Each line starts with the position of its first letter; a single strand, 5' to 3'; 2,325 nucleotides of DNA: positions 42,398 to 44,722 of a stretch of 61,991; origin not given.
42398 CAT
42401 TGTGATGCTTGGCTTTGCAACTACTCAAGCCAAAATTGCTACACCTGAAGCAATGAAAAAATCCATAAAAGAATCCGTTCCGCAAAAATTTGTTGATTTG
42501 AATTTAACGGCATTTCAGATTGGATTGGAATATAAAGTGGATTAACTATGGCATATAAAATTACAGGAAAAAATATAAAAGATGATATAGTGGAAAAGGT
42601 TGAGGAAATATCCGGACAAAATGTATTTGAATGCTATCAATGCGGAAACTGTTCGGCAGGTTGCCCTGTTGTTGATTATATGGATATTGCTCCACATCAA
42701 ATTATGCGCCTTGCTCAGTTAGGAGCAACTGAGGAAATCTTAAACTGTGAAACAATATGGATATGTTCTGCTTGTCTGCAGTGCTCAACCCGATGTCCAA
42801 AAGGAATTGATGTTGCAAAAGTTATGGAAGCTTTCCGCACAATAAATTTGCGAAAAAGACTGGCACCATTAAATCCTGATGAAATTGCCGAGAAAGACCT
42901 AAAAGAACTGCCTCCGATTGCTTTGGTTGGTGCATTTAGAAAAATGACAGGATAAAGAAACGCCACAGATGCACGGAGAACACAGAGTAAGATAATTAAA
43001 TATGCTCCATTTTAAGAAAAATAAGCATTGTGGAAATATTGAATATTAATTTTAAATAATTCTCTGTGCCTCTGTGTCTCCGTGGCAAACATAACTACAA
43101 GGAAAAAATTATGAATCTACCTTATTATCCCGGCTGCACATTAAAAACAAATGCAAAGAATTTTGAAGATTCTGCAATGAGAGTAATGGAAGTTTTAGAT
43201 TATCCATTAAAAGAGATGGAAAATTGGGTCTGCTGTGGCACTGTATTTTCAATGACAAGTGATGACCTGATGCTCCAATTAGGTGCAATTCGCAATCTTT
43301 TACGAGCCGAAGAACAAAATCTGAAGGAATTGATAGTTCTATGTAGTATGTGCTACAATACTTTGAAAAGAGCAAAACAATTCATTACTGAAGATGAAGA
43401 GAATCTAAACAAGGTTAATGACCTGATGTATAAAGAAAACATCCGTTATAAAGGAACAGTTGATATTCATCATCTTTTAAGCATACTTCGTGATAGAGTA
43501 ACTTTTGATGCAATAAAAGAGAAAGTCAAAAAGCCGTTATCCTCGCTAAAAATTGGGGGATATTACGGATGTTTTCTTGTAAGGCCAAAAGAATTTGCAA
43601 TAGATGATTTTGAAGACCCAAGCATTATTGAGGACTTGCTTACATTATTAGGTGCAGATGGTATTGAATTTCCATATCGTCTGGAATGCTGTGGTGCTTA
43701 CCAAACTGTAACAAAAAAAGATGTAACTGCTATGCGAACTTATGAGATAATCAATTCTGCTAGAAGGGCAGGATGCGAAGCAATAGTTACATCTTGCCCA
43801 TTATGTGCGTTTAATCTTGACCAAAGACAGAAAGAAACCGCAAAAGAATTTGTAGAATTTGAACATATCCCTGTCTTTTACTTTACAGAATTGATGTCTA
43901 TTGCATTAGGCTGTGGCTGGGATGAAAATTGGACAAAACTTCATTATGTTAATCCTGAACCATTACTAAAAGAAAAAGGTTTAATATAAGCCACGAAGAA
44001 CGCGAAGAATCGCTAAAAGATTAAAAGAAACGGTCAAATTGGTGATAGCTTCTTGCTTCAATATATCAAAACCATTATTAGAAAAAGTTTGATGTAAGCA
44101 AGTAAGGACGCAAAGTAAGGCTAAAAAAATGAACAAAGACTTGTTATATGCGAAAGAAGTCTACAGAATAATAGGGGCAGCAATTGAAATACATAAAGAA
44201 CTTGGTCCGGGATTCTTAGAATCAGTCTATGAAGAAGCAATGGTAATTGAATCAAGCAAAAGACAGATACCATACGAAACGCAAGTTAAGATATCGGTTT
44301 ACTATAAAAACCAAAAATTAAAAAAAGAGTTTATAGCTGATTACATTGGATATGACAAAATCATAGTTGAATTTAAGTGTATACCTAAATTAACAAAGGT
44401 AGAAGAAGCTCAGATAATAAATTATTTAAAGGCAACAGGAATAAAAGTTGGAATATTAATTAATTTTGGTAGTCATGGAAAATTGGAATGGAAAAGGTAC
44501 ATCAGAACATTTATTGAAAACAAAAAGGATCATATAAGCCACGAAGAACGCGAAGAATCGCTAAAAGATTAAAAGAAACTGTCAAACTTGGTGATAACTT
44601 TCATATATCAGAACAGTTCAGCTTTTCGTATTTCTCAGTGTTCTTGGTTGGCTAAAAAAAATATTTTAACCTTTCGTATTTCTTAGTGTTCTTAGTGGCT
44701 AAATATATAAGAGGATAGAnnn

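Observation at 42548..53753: Hdr - fumarate reductase - Mvh hydrogenase gene set: candidate cytoplasmic H2/fumarate/ferredoxin bifurcating (or confurcating) complex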

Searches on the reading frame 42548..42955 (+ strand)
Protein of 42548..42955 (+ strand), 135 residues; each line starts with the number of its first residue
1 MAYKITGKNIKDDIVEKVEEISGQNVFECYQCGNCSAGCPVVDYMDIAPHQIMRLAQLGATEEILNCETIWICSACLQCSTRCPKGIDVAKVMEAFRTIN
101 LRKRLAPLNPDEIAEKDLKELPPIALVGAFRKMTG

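Call 4: search_protein_families(library=pfam, proteins=[window:42548-42955:+], max_evalue=0.001)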
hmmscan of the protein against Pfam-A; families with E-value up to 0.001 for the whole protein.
window:42548-42955:+ (135 aa): 5 families
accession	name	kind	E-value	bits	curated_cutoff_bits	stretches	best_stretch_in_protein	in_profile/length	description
PF13534.11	Fer4_17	-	1.4e-10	42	22.2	1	28-88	1-61/61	4Fe-4S dicluster domain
PF13183.11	Fer4_8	-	8.8e-10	39.4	27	1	28-87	4-68/68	4Fe-4S dicluster domain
PF13187.11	Fer4_9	-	7.8e-07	29.5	27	1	28-86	1-50/52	4Fe-4S dicluster domain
PF13237.11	Fer4_10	-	2.1e-05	24.8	25.5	0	27-84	7-53/53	4Fe-4S dicluster domain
PF12838.12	Fer4_7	-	0.00027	21.8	27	1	29-87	2-52/52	4Fe-4S dicluster domain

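Call 8: search_protein_families(library=ncbifam, proteins=[window:42548-42955:+], max_evalue=0.00001)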
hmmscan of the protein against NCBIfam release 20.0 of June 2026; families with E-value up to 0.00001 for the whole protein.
window:42548-42955:+ (135 aa): 13 families
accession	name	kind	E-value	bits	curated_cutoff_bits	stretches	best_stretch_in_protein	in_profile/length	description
TIGR03290.1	CoB_CoM_SS_C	equivalog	5.1e-19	68.7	160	1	28-107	3-82/144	CoB--CoM heterodisulfide reductase subunit C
NF038018.1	qmoC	equivalog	1.5e-18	67.4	300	1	14-106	5-97/360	quinone-interacting membrane-bound oxidoreductase complex subunit QmoC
NF041890.1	hdrC_Methbact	equivalog_domain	2e-14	53.6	270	1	8-103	10-104/192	ferredoxin:CoB-CoM heterodisulfide reductase subunit HdrC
NF041779.1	hetero_SS_HdrC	equivalog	1.4e-13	50.8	350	1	27-103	31-106/198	ferredoxin:CoB-CoM heterodisulfide reductase subunit HdrC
NF004898.0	PRK06259.1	equivalog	4.2e-08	32.3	385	1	12-106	121-222/488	fumarate reductase (CoM/CoB) subunit TfrB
NF008369.0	PRK11168.1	equivalog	1.6e-07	30.6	278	1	25-108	9-95/401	anaerobic glycerol-3-phosphate dehydrogenase subunit C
NF004616.0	PRK05950.1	subfamily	6.6e-07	28.7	228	0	23-103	143-236/238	succinate dehydrogenase iron-sulfur subunit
NF009226.0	PRK12576.1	equivalog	1.4e-06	27.9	344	0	28-100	155-237/317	succinate dehydrogenase/fumarate reductase iron-sulfur subunit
TIGR00314.1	cdhA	equivalog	1.5e-06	26.3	781.3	1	13-94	384-460/784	CO dehydrogenase/acetyl-CoA synthase complex subunit alpha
NF042952.1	MFR_FeS_SdhB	equivalog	2.8e-06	26.6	600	0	27-106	146-237/320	8-methylmenaquinol:fumarate reductase iron-sulfur subunit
TIGR00384.1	dhsB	subfamily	3e-06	26.8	88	0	23-95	136-220/222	succinate dehydrogenase and fumarate reductase iron-sulfur protein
TIGR01945.1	rnfC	subfamily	3.9e-06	25.7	245.95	1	16-93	352-424/435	RnfABCDGE type electron transport complex subunit C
NF041837.1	rnfC_Methano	equivalog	5.1e-06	25.6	650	1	9-93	340-419/438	Rnf electron transport complex subunit RnfC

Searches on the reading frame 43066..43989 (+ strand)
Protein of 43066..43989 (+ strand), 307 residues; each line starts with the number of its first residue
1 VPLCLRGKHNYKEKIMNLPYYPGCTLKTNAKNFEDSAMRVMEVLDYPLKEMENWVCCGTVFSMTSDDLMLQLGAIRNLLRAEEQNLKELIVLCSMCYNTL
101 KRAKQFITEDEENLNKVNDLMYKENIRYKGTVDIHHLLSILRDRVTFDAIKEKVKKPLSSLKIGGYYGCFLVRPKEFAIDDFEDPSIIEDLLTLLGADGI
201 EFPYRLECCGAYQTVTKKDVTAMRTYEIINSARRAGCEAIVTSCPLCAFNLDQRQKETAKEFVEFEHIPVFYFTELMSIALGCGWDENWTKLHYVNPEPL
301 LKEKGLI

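Call 4: search_protein_families(library=pfam, proteins=[window:43066-43989:+], max_evalue=0.001)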
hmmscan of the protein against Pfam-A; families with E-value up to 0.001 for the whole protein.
window:43066-43989:+ (307 aa): 1 family
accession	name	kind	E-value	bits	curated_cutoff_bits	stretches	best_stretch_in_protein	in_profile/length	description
PF02754.22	CCG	-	3.6e-20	72.3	20.6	2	166-252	4-85/85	Cysteine-rich domain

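Call 8: search_protein_families(library=ncbifam, proteins=[window:43066-43989:+], max_evalue=0.00001)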
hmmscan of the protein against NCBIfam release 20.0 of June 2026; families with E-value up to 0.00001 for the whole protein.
window:43066-43989:+ (307 aa): 5 families
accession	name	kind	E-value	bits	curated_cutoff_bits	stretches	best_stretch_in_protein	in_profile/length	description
TIGR03288.1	CoB_CoM_SS_B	equivalog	8.7e-51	172.9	345.15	1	19-302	3-288/290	CoB--CoM heterodisulfide reductase subunit B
NF042965.1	MFR_anch_SdhE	equivalog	6.4e-49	167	500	1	18-284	3-265/282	8-methylmenaquinol:fumarate reductase membrane anchor subunit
NF041780.1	hetero_SS_HdrB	equivalog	2.1e-25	89.7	450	1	23-302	11-303/304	ferredoxin:CoB-CoM heterodisulfide reductase subunit HdrB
NF045670.1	quin_L_LdhH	equivalog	5e-15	54.8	800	1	10-122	461-574/706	L-lactate dehydrogenase (quinone) large subunit LdhH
NF004898.0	PRK06259.1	equivalog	6.3e-12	44.9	385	1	9-260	255-472/488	fumarate reductase (CoM/CoB) subunit TfrB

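Call 47: search_solved_structures(query=window:43111-43989:+, max_evalue=0.00001, show_alignments=1)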
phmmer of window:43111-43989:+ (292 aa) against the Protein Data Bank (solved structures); distinct sequences matched with E-value up to 0.00001: 5.
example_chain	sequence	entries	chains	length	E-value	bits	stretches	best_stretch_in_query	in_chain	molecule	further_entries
7bkb_B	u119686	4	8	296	7.5e-41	143.6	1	5-287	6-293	CoB--CoM heterodisulfide reductase subunit B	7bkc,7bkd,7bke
9sfi_C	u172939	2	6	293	2.1e-40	142.2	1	3-290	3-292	H(2)/formate:CoB-CoM heterodisulfide,ferredoxin reductase subunit B2 | Heterodisulfide reductase subunit B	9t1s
8rvu_b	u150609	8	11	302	3.9e-40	141.3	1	1-280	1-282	H(2):CoB-CoM heterodisulfide,ferredoxin reductase subunit B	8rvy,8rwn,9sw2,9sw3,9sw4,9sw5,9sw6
8rvv_B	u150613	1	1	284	4.9e-40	140.9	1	1-272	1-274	H(2):CoB-CoM heterodisulfide,ferredoxin reductase subunit B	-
5odc_B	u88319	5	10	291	8.6e-38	133.6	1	3-288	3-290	Heterodisulfide reductase, subunit B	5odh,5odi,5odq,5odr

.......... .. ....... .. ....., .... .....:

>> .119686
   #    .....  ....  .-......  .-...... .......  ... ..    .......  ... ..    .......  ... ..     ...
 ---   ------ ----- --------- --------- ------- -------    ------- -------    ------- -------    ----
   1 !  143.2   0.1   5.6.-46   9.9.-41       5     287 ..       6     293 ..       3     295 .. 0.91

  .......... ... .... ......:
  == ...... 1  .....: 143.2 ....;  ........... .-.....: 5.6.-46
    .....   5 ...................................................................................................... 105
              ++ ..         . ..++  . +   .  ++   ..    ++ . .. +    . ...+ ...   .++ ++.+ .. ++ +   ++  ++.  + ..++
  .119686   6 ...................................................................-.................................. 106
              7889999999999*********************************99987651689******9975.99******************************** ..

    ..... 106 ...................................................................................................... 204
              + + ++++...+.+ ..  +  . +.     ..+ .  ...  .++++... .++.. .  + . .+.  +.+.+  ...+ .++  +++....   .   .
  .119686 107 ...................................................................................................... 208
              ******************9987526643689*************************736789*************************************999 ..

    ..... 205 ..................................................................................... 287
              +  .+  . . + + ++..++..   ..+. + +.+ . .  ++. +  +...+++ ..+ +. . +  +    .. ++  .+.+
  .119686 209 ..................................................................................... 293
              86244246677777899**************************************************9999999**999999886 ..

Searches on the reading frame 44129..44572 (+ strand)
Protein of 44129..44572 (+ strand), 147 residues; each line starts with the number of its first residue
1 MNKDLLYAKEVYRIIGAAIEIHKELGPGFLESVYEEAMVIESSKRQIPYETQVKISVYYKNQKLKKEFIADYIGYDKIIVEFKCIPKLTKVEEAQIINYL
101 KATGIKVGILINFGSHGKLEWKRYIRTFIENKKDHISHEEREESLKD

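Call 4: search_protein_families(library=pfam, proteins=[window:44129-44572:+], max_evalue=0.001)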
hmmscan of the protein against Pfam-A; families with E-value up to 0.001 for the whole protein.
window:44129-44572:+ (147 aa): 1 family
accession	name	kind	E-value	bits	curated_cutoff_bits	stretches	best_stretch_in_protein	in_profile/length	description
PF13366.12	PDDEXK_3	-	6.9e-40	136.5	22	1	10-123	3-116/117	PD-(D/E)XK nuclease superfamily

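Call 8: search_protein_families(library=ncbifam, proteins=[window:44129-44572:+], max_evalue=0.00001)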
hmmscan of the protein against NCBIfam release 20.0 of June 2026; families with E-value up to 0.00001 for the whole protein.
window:44129-44572:+ (147 aa): 1 family
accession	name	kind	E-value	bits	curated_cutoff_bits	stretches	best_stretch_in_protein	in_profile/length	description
TIGR04256.1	GxxExxY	subfamily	9.1e-41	138.9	35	1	10-125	2-116/116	GxxExxY protein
